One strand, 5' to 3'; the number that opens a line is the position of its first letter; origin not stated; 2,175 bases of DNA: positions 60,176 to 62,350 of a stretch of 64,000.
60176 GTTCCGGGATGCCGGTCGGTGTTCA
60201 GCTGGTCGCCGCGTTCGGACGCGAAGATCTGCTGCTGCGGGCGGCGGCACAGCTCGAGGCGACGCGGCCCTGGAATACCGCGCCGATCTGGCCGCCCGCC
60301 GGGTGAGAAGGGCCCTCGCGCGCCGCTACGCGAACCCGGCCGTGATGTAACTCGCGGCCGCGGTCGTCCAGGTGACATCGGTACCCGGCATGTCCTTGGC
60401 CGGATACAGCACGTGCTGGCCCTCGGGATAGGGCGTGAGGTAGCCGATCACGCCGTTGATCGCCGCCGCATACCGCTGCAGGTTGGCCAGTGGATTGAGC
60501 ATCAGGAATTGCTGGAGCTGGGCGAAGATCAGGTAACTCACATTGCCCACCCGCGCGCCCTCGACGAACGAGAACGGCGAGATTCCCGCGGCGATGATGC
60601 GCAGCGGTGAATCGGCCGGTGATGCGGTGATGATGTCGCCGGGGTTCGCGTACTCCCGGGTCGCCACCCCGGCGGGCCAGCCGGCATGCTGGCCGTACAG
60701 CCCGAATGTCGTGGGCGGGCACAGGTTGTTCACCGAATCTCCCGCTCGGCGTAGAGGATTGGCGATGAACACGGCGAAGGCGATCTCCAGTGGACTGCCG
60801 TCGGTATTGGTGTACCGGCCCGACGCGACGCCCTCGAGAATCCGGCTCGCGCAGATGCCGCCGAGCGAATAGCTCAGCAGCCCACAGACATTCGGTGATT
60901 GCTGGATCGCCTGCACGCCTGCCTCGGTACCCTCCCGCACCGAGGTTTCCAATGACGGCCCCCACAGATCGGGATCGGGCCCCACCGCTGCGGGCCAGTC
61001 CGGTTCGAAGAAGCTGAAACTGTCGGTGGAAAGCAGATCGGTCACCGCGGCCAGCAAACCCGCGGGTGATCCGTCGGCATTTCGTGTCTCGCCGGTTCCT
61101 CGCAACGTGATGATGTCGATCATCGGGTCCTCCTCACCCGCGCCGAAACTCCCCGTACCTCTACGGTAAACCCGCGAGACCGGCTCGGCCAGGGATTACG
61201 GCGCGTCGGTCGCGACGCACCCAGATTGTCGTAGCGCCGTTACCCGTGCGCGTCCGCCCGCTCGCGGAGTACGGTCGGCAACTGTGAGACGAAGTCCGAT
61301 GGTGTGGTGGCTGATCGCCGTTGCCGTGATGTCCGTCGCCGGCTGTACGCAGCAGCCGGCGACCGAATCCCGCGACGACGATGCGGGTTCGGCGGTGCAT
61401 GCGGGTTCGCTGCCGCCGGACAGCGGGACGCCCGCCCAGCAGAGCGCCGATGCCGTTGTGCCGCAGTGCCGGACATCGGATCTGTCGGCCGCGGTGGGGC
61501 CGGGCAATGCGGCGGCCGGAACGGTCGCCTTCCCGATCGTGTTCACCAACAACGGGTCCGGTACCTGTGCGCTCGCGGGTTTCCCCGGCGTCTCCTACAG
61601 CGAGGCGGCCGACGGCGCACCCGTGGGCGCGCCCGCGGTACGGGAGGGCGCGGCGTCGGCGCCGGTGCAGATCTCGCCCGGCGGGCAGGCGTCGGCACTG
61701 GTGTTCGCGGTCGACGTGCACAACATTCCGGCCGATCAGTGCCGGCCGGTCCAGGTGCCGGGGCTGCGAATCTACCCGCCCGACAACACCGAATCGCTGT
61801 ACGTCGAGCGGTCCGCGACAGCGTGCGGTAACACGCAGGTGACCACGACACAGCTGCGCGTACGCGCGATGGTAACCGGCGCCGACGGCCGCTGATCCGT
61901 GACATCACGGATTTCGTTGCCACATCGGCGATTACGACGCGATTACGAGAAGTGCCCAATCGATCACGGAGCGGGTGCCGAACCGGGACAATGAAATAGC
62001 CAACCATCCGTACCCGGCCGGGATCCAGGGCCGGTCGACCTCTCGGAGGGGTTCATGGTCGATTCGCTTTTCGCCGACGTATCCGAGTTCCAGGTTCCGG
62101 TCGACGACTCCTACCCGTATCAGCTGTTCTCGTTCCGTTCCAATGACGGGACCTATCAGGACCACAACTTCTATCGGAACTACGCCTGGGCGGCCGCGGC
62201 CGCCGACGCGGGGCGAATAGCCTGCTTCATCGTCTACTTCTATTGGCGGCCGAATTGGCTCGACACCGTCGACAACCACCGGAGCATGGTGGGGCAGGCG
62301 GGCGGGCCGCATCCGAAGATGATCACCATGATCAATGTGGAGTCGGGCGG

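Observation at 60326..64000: Phage-free lysis-cassette-like kit potentially attacking all three layers of the mycolata envelope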

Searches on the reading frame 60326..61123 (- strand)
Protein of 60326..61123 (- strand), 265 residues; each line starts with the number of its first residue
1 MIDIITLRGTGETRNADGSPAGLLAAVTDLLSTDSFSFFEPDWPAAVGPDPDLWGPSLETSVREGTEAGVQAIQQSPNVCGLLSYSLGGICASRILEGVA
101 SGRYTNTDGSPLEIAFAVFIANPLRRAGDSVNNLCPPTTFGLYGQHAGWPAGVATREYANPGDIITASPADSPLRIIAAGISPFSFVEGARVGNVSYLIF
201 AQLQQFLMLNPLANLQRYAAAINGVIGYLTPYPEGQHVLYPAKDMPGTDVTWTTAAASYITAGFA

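Call 5: search_protein_families(library=pfam, proteins=[window:60326-61123:-], max_evalue=0.1)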
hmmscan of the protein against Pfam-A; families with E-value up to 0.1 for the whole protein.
window:60326-61123:- (265 aa): 0 families

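Call 6: search_protein_families(library=phrogs, proteins=[window:60326-61123:-], max_evalue=0.01)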
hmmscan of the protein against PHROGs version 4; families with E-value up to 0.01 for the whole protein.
window:60326-61123:- (265 aa): 1 family
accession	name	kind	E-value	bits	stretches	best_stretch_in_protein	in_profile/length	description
phrog_102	-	lysis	9.2e-29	102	1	4-260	98-359/369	endolysin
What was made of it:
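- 60326..61123 (-): LysB/cutinase-like serine esterase, 265 aa, no signal peptide. Predicted mycolyl-arabinogalactan esterase. PHROG 102, E 9e-29 over residues 4-260 (call 6).
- Checked: 60326-61123(-): PHROG 102 'endolysin', E 9e-29 (call 6).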

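Call 16: search_solved_structures(query=window:60326-61120:-, max_evalue=1, show_alignments=2)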
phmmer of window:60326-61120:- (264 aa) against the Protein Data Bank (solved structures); distinct sequences matched with E-value up to 1: 0.

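Call 24: find_homologous_proteins(query=window:60326-61120:-, max_evalue=0.001)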
Query window:60326-61120:- (264 aa): 75 proteins with E <= 0.001 among 4078 candidates.
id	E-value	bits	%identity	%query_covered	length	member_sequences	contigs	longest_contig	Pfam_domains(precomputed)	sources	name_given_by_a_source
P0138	1.6e-159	548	92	100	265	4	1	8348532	-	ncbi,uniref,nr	ncbi:hypothetical protein NONO_c39150 [Nocardia nova SH22a]|uniref:PE-PPE domain-containing protein 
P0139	2.9e-150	517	86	100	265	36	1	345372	-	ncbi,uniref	ncbi:hypothetical protein [Nocardia sp. AB354]|uniref:hypothetical protein n=1 Tax=Nocardia sp. AB35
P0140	8.2e-147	506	85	100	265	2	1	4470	-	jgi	jgi:hypothetical protein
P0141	1.6e-146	505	83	100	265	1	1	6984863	-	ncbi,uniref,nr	ncbi:hypothetical protein [Nocardia spumae]|uniref:hypothetical protein n=1 Tax=Nocardia spumae TaxI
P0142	2.2e-146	504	86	100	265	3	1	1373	-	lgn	-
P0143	7.9e-146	503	83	100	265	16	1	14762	-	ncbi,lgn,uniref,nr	ncbi:hypothetical protein [Nocardia vaccinii]|uniref:hypothetical protein n=1 Tax=Nocardia vaccinii 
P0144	1.6e-143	495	83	100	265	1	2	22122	-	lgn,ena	-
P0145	2.4e-141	488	83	100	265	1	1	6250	-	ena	-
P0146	8.7e-128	444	75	100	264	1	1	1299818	-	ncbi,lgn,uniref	ncbi:hypothetical protein [Nocardia sp. NPDC050710]|uniref:hypothetical protein n=1 Tax=Nocardia sp.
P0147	5.6e-127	441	75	100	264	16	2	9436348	-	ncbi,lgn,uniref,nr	ncbi:hypothetical protein [Nocardia brasiliensis]|uniref:PE-PPE domain-containing protein n=1 Tax=No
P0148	2.0e-126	439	73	100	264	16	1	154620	-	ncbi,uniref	ncbi:hypothetical protein ACIA8C_38790 [Nocardia sp. NPDC051321]|uniref:hypothetical protein n=1 Tax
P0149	1.3e-125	436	74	100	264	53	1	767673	-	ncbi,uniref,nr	ncbi:hypothetical protein [Nocardia niwae]|uniref:hypothetical protein n=1 Tax=Nocardia niwae TaxID=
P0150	1.7e-125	436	74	100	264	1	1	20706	-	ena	-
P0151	2.5e-125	435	73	100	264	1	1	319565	-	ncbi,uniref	ncbi:hypothetical protein [Nocardia sp. NPDC005366]|uniref:hypothetical protein n=1 Tax=Nocardia sp.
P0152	8.2e-125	434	73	100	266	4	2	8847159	-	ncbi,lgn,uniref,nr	ncbi:hypothetical protein [Nocardia terpenica]|uniref:PE-PPE domain-containing protein n=1 Tax=Nocar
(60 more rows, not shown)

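Call 26: find_encoding_contigs(protein=P0138, flank=10000, max_places=3)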
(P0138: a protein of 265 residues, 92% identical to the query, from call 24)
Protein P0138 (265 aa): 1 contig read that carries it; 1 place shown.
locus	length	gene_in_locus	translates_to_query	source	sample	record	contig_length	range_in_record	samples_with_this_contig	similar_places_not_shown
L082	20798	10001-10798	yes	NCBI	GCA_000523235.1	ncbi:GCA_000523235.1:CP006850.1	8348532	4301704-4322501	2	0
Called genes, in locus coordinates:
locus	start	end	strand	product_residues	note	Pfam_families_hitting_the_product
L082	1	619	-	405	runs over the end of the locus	PF06224:AlkZ-like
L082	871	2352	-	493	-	PF07690:MFS_1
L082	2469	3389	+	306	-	PF00126:HTH_1, PF03466:LysR_substrate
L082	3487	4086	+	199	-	PF00440:TetR_N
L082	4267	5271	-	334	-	-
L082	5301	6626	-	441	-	-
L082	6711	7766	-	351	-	PF13810:DUF4185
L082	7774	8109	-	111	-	-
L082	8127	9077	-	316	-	PF27131:Rv3766_C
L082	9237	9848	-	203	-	PF14016:DUF4232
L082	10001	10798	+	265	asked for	-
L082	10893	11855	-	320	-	PF03405:FA_desaturase_2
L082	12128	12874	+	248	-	PF00378:ECH_1, PF16113:ECH_2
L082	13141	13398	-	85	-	-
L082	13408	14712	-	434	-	PF00082:Peptidase_S8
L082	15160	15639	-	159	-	PF03724:META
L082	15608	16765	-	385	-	PF17964:Big_10, PF03734:YkuD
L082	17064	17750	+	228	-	PF20401:Rhomboid_2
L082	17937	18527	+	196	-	PF00583:Acetyltransf_1, PF13673:Acetyltransf_10 (weak), PF13508:Acetyltransf_7, PF08445:FR47 (weak)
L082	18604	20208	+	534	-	PF00496:SBP_bac_5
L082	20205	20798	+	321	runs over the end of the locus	PF19300:BPD_transp_1_N, PF00528:BPD_transp_1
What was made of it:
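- The same cluster in the complete N. nova SH22a genome has no phage genes within +/-10 kb (call 26).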

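Call 27: find_encoding_contigs(protein=P0147, flank=8000, max_places=2)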
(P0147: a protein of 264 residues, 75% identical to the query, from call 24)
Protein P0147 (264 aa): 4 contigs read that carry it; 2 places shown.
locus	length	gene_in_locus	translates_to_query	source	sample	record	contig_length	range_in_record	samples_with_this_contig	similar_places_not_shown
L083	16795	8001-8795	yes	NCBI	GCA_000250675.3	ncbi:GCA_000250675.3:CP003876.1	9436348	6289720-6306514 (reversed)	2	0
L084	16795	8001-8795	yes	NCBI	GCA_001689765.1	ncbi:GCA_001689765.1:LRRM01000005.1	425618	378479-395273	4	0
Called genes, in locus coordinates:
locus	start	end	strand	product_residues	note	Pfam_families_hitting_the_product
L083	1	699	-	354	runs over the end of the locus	PF05834:Lycopene_cycl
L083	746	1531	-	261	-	PF23441:SDR (weak), PF00106:adh_short, PF08659:KR (weak), PF13561:adh_short_C2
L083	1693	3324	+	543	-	PF00005:ABC_tran, PF02463:SMC_N (faint), PF05783:DLIC (faint), PF13238:AAA_18 (faint), PF13558:SbcC_Walker_B (faint), PF12848:ABC_tran_Xtn, PF00005:ABC_tran, PF13304:AAA_21 (weak)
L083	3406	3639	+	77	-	PF19575:HTH_58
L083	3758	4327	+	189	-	PF01872:RibD_C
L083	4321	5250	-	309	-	-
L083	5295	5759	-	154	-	-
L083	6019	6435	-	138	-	PF20791:Acyl-ACP_TE_C (faint), PF13279:4HBT_2, PF03061:4HBT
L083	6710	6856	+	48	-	-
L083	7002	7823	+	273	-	PF00106:adh_short, PF01370:Epimerase, PF13561:adh_short_C2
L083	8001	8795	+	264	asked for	-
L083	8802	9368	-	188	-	PF00440:TetR_N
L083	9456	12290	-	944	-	PF00330:Aconitase, PF00694:Aconitase_C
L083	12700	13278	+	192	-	PF20381:Rv1476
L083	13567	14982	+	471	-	PF00877:NLPC_P60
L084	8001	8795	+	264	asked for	-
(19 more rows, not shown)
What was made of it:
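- In N. brasiliensis it lies by the acn-Rv1476-ripA wall-hydrolase neighbourhood (calls 24, 27).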

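Call 32: search_dna_similar(query=window:60326-61120:-, collection=phages, mode=protein, max_evalue=0.001, max_rows=12)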
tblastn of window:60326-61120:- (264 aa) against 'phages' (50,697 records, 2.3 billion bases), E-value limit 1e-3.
Records with a match: 53; places in all: 53; records where one place covers at least 80% of the query: 24.
Best place of each record, by identity: <60% 53.
By first word of the organism name: Gordonia 42; Nocardia 4; Rhodococcus 3; Tsukamurella 2; Mycobacterium 2.
By host as written in the record: Gordonia terrae 3612 27; Gordonia rubripertincta NRRL B-16540 8; Rhodococcus opacus 2; Nocardia brasiliensis 2; Tsukamurella paurometabola strain CON55 2; Gordonia rubripertincta NRRL B-16540 SEA 2; Mycobacterium smegamtis mc2 155 2; Gordonia malaquae A448 2; and 5 more.
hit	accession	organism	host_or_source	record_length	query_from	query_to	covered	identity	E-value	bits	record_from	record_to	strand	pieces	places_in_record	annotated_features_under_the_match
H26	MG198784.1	Gordonia phage Gustav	Gordonia terrae 3612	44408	1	259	98%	28.9%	3e-7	57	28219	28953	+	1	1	lysin B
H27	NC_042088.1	Gordonia phage Gustav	Gordonia terrae 3612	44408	1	259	98%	28.9%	3e-7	57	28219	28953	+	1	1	lysin B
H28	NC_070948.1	Gordonia phage Mollymur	Gordonia terrae 3612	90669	1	228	86%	32.8%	9e-14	77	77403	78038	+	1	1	none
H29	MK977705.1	Gordonia phage Mollymur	Gordonia terrae 3612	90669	1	228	86%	32.8%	9e-14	77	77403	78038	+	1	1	none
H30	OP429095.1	Nocardia phage NS-I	Nocardia seriolae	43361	1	259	98%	28.3%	2e-4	49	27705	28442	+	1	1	lysin B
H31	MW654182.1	Nocardia phage KYD2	Nocardia carnea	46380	1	239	91%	29.8%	5e-14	77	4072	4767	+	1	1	hypothetical protein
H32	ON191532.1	Rhodococcus phage Mbo4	Rhodococcus opacus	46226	1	260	98%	27.2%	1e-12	73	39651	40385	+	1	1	alpha-beta hydrolase fold protein | hypothetical protein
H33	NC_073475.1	Rhodococcus phage Mbo4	Rhodococcus opacus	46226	1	260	98%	27.2%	1e-12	73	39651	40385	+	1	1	alpha-beta hydrolase fold protein | hypothetical protein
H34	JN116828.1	Nocardia phage NBR1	Nocardia brasiliensis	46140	1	237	90%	28.4%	3e-11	69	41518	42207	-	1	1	hypothetical protein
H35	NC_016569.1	Nocardia phage NBR1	Nocardia brasiliensis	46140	1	237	90%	28.4%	3e-11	69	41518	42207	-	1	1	endolysin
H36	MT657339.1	Gordonia phage SpeedDemon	Gordonia terrae 3612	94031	1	228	86%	29.4%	3e-11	69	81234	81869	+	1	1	1340: lysin B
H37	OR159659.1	Rhodococcus phage Reynauld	Rhodococcus equi NRRL B-16538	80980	1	261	99%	25.4%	3e-4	48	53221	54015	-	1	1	61: serine hydrolase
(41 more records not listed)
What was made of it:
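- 60326..61123 (-): 25-33% identical to annotated lysin B of Gordonia, Nocardia and Rhodococcus phages (call 32).
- On Lysin B (mycolylarabinogalactan esterase): PHROG 102, E 9e-29 (call 6). tblastn hits to annotated lysin B (call 32).
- Checked: It is 25-33% identical to annotated actinophage lysin B (call 32).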

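Call 38: search_protein_families(library=ncbifam, proteins=[window:60326-61120:-], max_evalue=0.1)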
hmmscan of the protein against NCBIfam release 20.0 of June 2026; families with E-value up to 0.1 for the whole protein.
window:60326-61120:- (264 aa): 0 families

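Call 68: search_protein_families(library=pfam, proteins=[L082:5301-6623:-, L082:4267-5268:-], max_evalue=0.05)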
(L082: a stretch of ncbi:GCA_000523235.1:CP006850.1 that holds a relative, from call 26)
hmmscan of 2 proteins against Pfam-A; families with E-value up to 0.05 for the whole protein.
L082:5301-6623:- (440 aa): 0 families

L082:4267-5268:- (333 aa): 1 family
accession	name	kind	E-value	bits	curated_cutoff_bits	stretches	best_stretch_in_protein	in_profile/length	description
PF03109.22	ABC1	-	0.04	13.5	22.9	0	193-230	178-216/244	ABC1 atypical kinase-like domain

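Call 81: search_protein_families(library=padloc, proteins=[window:60329-61123:-], max_evalue=0.01)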
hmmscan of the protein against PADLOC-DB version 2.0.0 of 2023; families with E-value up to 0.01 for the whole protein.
window:60329-61123:- (265 aa): 0 families

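Call 85: search_solved_structures(query=A3, max_evalue=10, show_alignments=2)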
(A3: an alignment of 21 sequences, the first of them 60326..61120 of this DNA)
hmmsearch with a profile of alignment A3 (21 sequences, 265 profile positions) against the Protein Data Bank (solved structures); distinct sequences matched with E-value up to 10: 5.
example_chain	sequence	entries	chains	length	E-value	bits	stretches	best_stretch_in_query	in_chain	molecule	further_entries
5w95_A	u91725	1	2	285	0.0029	20.1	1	23-109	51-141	Conserved membrane protein of uncharacterised function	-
3aja_A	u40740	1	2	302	0.0054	19.2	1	10-103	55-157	Putative uncharacterized protein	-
3hc7_A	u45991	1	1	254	0.22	14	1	62-182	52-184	Gene 12 protein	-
1bs9_A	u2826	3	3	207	0.25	13.8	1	43-143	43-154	ACETYL XYLAN ESTERASE | ACETYL XYLAN ESTERASE II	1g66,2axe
1m33_A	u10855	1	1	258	1.5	11.3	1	71-97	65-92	BioH protein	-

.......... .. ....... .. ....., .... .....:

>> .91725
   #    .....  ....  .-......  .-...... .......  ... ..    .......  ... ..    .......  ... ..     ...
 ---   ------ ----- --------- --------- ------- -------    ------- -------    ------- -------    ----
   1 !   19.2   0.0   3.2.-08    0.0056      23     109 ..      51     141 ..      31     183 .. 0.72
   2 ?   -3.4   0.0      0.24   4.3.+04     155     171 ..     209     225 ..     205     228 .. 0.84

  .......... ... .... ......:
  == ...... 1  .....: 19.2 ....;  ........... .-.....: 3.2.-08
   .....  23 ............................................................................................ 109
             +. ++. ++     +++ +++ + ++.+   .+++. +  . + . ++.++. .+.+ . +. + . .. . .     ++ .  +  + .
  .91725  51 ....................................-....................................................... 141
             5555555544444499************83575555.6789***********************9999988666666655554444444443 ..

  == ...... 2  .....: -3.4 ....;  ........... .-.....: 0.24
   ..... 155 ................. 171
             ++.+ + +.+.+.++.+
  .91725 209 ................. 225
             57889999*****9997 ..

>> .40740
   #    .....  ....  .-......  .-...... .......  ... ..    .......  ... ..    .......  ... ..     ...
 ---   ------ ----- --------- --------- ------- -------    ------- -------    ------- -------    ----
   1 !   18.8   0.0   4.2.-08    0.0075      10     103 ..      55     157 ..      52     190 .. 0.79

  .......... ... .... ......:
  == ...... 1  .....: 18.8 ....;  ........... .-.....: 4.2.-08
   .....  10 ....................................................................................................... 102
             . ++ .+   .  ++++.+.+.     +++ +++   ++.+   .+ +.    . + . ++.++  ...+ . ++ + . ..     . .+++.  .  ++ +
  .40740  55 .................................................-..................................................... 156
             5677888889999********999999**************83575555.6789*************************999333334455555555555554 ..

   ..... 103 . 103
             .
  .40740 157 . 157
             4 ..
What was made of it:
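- On Lysin B (mycolylarabinogalactan esterase): Profile hits to 5W95, 3AJA and 3HC7 (call 85).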

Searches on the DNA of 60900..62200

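Call 65: search_rna_families(source=window, start=60900, end=62200, threshold=evalue, max_evalue=1)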
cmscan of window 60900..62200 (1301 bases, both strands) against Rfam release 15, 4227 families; matches with E-value up to 1: 3.
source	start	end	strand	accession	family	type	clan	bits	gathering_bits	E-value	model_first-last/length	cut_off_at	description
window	61309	61387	+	RF04011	mir-8515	Gene; miRNA;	-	21.8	100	0.32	1-92/92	no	mir-8515 microRNA precursor family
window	61309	61387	-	RF04011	mir-8515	Gene; miRNA;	-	21.1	100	0.47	1-92/92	no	mir-8515 microRNA precursor family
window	61869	61954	-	RF02631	Hrs13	Gene; sRNA;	-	16.3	52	0.53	1-82/82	no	Hfq-regulated sRNA 13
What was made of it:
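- Tried and rejected: None (call 65).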

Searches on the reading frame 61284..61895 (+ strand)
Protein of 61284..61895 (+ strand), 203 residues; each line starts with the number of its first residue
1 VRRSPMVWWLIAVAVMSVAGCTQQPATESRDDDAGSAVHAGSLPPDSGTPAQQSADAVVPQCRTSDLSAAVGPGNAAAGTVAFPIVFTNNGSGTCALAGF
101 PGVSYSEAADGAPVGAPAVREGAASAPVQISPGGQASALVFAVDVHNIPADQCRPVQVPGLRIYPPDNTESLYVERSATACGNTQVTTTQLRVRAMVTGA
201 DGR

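Call 5: search_protein_families(library=pfam, proteins=[window:61284-61895:+], max_evalue=0.1)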
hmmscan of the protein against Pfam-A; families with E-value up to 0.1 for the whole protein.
window:61284-61895:+ (203 aa): 1 family
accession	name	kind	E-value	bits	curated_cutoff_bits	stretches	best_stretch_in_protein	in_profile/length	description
PF14016.12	DUF4232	-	5.2e-33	114.4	27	1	62-196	1-128/129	Domain of unknown function (DUF4232)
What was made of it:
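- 61284..61895 (+): DUF4232 lipoprotein, 203 aa, with a signal peptide and a VAGC lipobox. It is the only exported product in the cluster and is transcribed divergently from the esterase. Pfam PF14016, E 5e-33 (call 5).
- Checked: The DUF4232 lipoprotein gene at 61284-61895 (Pfam 5e-33, call 5).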

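Call 6: search_protein_families(library=phrogs, proteins=[window:61284-61895:+], max_evalue=0.01)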
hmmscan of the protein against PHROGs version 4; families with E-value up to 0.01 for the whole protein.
window:61284-61895:+ (203 aa): 0 families

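Call 38: search_protein_families(library=ncbifam, proteins=[window:61284-61892:+], max_evalue=0.1)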
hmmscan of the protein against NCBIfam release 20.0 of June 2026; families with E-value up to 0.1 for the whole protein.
window:61284-61892:+ (203 aa): 3 families
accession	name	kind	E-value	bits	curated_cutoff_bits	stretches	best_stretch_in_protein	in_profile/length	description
NF052675.1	XAC1346_fam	equivalog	0.058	14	120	1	9-65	8-64/108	XAC1346 family secretion chaperone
TIGR00497.1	hsdM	equivalog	0.078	11.7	242.75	1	41-110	311-379/515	type I restriction-modification system subunit M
NF050142.1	PG1828_fam_lipo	equivalog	0.093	13.5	50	0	9-34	7-32/59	PG1828 family lipoprotein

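Call 81: search_protein_families(library=padloc, proteins=[window:61284-61892:+], max_evalue=0.01)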
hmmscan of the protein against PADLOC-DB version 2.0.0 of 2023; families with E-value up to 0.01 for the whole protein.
window:61284-61892:+ (203 aa): 0 families
